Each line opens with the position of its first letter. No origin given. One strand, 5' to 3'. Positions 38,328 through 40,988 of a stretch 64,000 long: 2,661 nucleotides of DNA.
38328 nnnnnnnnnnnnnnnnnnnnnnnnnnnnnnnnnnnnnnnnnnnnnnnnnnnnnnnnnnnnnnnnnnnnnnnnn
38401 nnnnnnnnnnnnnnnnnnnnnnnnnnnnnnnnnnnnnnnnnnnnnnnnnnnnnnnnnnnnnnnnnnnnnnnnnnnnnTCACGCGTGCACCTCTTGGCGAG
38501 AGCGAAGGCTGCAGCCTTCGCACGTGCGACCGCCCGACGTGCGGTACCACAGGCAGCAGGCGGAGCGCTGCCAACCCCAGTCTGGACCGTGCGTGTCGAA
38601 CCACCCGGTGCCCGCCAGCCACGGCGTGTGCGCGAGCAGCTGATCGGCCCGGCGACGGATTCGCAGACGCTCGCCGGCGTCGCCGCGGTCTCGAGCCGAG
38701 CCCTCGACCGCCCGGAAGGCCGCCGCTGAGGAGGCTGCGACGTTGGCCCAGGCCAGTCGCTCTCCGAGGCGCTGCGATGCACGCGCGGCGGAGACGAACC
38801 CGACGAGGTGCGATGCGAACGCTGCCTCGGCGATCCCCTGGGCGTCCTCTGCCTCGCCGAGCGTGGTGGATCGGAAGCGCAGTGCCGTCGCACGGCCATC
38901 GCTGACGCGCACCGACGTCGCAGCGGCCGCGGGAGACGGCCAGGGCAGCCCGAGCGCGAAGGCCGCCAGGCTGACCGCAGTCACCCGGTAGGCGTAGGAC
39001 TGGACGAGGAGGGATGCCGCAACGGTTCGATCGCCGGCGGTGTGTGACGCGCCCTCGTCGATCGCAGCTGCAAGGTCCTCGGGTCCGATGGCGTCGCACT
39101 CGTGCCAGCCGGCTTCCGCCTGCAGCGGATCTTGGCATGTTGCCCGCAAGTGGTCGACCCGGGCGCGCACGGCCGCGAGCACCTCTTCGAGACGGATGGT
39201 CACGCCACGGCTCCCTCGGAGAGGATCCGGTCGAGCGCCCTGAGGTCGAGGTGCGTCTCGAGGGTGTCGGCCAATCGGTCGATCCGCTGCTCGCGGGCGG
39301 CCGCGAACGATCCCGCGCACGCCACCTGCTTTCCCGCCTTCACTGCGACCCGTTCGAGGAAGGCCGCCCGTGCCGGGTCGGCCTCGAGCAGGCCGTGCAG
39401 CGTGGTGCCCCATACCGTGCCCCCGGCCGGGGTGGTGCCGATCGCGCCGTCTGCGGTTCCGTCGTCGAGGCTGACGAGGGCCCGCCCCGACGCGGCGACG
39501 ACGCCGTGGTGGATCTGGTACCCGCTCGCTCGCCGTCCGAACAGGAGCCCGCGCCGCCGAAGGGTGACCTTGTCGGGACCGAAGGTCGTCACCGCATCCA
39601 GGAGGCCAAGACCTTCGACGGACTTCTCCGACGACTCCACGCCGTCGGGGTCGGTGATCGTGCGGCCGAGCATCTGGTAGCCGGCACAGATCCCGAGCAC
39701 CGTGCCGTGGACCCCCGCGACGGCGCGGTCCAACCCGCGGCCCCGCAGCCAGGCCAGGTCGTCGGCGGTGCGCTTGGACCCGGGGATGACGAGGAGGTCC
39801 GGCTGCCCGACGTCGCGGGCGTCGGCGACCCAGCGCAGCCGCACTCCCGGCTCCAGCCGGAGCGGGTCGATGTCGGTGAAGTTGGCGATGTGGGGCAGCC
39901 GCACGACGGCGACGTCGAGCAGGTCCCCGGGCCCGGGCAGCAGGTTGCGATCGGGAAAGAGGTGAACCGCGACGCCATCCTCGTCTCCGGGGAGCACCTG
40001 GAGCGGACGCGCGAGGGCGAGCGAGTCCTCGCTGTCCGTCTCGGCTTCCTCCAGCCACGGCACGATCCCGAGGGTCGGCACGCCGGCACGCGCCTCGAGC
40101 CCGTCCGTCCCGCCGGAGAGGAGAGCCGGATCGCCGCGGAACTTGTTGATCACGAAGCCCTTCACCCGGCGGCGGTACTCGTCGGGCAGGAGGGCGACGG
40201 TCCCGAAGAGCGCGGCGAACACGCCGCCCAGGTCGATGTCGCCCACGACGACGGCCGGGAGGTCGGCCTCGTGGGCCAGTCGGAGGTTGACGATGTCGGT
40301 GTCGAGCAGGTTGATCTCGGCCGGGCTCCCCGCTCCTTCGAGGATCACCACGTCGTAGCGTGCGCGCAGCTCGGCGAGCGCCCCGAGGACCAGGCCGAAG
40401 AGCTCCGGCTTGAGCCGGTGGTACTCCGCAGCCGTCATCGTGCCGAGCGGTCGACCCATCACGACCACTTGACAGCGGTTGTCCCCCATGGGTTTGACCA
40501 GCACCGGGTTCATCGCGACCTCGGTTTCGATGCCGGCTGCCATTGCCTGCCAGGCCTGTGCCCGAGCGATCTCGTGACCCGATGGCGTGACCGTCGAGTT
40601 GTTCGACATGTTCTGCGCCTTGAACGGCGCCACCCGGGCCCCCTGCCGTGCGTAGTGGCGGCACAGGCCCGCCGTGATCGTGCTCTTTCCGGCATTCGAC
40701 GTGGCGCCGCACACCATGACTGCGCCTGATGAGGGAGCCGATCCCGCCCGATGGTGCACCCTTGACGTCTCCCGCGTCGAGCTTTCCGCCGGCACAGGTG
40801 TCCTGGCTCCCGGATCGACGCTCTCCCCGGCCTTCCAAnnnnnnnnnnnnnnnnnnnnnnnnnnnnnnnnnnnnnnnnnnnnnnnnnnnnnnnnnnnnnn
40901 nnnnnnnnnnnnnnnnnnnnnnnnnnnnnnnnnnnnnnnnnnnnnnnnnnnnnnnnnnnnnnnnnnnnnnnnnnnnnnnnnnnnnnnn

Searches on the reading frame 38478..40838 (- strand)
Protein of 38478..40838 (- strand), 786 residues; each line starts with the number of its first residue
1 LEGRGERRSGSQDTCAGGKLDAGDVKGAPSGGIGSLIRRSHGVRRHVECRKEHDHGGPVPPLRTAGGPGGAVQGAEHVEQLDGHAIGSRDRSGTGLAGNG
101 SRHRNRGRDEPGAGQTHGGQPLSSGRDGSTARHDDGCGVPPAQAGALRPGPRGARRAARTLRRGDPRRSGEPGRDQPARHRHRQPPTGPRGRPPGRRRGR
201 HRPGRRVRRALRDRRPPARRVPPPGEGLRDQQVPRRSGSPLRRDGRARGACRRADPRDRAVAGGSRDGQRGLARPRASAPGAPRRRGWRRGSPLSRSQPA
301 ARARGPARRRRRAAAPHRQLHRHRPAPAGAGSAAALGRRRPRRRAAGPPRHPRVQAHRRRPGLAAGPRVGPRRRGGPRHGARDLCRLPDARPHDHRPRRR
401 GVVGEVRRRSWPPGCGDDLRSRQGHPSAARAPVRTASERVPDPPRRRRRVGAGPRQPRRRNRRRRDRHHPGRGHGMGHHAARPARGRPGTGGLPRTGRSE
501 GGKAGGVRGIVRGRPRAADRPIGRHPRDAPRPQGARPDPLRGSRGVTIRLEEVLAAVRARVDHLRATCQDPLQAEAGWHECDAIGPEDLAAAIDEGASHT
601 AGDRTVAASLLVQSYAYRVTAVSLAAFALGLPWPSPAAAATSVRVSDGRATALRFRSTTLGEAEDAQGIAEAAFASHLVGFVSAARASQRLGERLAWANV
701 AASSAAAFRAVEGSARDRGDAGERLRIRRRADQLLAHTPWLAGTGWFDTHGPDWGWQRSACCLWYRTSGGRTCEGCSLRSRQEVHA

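Call 47: search_protein_families(library=pfam, proteins=[window:38478-40838:-], max_evalue=0.01)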
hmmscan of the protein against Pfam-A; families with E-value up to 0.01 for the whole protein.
window:38478-40838:- (786 aa): 2 families
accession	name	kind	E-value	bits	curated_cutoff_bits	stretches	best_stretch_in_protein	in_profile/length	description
PF06276.17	FhuF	-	0.00095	20.1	25.2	1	611-717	3-132/161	Ferric iron reductase FhuF-like transporter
PF11575.13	FhuF_C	-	0.0029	17.8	20.5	1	758-776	1-19/21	FhuF 2Fe-2S C-terminal domain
